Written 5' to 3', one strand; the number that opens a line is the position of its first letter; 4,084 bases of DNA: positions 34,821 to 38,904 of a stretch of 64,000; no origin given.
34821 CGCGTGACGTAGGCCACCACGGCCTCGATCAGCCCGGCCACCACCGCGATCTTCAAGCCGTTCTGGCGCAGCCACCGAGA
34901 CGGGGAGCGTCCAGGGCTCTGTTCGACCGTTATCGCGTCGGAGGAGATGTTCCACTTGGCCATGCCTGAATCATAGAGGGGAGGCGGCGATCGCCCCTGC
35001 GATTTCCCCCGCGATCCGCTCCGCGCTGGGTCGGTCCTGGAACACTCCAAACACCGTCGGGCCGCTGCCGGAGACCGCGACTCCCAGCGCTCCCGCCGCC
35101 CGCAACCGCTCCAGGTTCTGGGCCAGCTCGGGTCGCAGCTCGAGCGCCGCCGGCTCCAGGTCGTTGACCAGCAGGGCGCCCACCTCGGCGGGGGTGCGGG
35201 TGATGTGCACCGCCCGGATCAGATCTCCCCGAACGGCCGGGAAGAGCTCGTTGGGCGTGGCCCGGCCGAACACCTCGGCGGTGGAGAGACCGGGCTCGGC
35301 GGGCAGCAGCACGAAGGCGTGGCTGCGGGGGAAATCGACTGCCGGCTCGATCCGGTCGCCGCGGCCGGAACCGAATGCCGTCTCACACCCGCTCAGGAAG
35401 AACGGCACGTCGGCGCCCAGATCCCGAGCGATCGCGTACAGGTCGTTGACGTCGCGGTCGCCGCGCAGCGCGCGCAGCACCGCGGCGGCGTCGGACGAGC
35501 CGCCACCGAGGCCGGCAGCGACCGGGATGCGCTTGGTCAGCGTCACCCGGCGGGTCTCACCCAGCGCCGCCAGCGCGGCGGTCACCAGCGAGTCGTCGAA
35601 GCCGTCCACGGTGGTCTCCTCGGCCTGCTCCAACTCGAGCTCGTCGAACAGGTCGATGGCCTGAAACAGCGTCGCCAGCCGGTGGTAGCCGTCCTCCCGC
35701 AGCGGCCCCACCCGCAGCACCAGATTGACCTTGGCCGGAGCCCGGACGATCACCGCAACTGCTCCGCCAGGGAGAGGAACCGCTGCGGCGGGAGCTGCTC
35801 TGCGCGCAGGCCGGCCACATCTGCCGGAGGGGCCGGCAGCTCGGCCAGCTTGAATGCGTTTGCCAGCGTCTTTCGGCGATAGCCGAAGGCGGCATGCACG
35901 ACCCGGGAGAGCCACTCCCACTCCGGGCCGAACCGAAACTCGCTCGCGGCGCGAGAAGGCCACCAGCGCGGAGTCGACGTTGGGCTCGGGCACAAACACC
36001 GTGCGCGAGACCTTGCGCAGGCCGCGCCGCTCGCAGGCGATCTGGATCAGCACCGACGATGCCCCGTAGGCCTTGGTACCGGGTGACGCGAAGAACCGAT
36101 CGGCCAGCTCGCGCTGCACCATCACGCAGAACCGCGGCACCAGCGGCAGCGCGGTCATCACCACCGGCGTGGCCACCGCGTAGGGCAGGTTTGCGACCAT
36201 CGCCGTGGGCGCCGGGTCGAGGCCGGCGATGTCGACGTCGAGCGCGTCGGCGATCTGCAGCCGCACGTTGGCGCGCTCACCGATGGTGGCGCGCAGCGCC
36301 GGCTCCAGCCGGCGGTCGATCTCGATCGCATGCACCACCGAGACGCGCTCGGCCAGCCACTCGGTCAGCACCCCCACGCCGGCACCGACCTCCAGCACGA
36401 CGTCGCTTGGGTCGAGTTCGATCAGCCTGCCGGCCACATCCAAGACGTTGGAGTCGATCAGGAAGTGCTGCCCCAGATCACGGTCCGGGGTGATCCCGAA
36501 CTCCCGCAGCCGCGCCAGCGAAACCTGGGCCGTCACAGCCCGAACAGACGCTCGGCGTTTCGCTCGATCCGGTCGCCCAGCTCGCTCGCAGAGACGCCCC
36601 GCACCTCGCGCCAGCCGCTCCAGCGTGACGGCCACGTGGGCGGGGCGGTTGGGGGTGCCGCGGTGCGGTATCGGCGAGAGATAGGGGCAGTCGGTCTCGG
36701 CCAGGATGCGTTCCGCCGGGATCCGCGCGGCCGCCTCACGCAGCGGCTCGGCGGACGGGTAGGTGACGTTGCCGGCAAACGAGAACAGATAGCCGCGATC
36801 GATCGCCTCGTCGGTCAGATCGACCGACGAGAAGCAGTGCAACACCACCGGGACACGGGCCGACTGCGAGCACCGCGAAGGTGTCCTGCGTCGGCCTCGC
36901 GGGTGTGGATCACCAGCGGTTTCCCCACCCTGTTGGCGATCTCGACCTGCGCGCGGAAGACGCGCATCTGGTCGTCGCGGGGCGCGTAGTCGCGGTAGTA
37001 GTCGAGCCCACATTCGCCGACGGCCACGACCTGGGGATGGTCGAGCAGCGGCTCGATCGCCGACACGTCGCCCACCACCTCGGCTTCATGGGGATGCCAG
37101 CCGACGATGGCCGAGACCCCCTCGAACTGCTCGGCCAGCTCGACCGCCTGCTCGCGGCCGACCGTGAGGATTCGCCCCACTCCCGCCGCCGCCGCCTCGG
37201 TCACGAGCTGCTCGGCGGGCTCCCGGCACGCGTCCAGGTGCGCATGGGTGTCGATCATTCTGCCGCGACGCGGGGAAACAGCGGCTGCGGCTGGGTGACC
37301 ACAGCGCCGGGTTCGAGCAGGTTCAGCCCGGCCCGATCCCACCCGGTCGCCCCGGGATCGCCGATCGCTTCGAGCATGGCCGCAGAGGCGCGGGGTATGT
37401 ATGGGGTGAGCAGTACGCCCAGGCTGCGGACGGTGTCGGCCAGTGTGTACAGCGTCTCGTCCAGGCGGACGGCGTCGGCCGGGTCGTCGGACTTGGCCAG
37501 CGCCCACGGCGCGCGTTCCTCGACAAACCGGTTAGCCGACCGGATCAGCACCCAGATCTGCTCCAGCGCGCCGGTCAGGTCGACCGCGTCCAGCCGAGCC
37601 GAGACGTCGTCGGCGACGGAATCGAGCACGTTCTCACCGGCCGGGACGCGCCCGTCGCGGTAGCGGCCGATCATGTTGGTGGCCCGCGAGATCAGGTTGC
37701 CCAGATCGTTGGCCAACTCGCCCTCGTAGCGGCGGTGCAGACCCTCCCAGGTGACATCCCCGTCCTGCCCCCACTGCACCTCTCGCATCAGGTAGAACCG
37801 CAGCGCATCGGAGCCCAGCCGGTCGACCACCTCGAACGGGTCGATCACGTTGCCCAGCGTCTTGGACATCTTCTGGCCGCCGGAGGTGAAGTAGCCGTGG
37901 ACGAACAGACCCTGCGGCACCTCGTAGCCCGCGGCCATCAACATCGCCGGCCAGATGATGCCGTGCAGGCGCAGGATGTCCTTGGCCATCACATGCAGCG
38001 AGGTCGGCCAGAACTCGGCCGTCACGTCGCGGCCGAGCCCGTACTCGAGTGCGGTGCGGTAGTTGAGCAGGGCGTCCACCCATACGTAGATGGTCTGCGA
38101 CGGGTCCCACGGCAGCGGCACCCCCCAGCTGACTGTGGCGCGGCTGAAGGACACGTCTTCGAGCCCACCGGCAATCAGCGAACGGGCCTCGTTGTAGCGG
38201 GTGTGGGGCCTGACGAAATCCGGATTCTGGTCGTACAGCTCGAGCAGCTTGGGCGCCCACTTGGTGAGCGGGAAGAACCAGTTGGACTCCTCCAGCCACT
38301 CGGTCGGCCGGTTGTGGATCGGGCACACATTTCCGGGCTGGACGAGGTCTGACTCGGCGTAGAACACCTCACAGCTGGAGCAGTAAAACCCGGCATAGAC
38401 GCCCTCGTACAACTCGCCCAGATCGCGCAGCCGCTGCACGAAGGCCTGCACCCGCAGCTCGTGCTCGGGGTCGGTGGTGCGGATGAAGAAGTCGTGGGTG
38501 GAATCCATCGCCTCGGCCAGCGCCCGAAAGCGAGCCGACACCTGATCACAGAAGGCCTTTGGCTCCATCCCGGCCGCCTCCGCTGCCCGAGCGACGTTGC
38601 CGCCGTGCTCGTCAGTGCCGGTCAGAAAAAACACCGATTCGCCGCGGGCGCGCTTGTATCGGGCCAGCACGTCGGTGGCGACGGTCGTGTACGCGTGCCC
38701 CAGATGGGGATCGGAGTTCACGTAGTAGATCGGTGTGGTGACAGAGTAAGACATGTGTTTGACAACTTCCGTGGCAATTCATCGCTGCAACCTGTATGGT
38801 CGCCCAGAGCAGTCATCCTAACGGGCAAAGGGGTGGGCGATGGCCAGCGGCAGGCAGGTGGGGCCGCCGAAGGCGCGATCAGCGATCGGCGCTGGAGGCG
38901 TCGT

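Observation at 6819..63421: Six copies of a conserved AT-rich 31-33 bp palindrome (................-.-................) at gene ends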

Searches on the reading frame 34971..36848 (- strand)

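Call 40: search_protein_families(library=pfam, proteins=[window:34971-36848:-], max_evalue=0.001)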
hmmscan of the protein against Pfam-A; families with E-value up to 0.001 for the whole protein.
window:34971-36848:- (625 aa): 5 families
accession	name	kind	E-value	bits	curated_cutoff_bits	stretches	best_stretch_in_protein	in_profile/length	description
PF00398.26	RrnaAD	-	3.7e-39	134.8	24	1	123-303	6-193/263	Ribosomal RNA adenine dimethylase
PF01026.27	TatD_DNase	-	6.1e-22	78.7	27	1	2-81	151-231/253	TatD related DNase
PF08544.19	GHMP_kinases_C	-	2.2e-12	47.6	21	1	552-616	9-79/85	GHMP kinases C terminal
PF00288.32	GHMP_kinases_N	-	5.2e-09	36.6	22.3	1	424-487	5-86/87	GHMP kinases N terminal domain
PF13649.12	Methyltransf_25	-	0.00032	21.8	27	1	151-207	1-60/97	Methyltransferase domain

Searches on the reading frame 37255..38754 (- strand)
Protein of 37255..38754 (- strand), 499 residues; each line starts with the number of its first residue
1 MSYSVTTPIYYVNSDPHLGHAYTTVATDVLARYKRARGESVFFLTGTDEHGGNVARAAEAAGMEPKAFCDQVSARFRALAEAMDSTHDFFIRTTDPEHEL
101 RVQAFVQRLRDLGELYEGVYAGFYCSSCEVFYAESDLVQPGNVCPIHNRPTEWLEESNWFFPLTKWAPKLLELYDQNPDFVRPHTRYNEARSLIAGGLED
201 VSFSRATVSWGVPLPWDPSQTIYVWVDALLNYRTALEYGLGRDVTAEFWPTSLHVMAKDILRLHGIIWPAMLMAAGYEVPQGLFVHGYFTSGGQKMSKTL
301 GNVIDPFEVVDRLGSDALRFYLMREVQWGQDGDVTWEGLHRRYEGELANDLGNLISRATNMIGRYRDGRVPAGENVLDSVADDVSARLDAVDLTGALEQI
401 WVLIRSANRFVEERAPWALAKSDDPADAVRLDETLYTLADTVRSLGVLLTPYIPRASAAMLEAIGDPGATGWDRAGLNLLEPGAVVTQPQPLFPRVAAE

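Call 40: search_protein_families(library=pfam, proteins=[window:37255-38754:-], max_evalue=0.001)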
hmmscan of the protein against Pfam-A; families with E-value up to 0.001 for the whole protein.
window:37255-38754:- (499 aa): 4 families
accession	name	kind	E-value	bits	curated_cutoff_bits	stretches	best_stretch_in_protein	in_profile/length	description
PF09334.17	tRNA-synt_1g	-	1.2e-94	317.7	20.1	2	143-358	168-390/391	tRNA synthetases class I (M)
PF00133.28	tRNA-synt_1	-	9.2e-26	91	22.7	2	222-330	299-409/414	tRNA synthetases class I (I, L, M and V)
PF01406.26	tRNA-synt_1e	-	1.5e-10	41.4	27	1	12-117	19-123/301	tRNA synthetases class I (C) catalytic domain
PF19303.5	Anticodon_3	-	5.8e-10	39.7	23.5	1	388-497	29-136/152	Anticodon binding domain of methionyl tRNA ligase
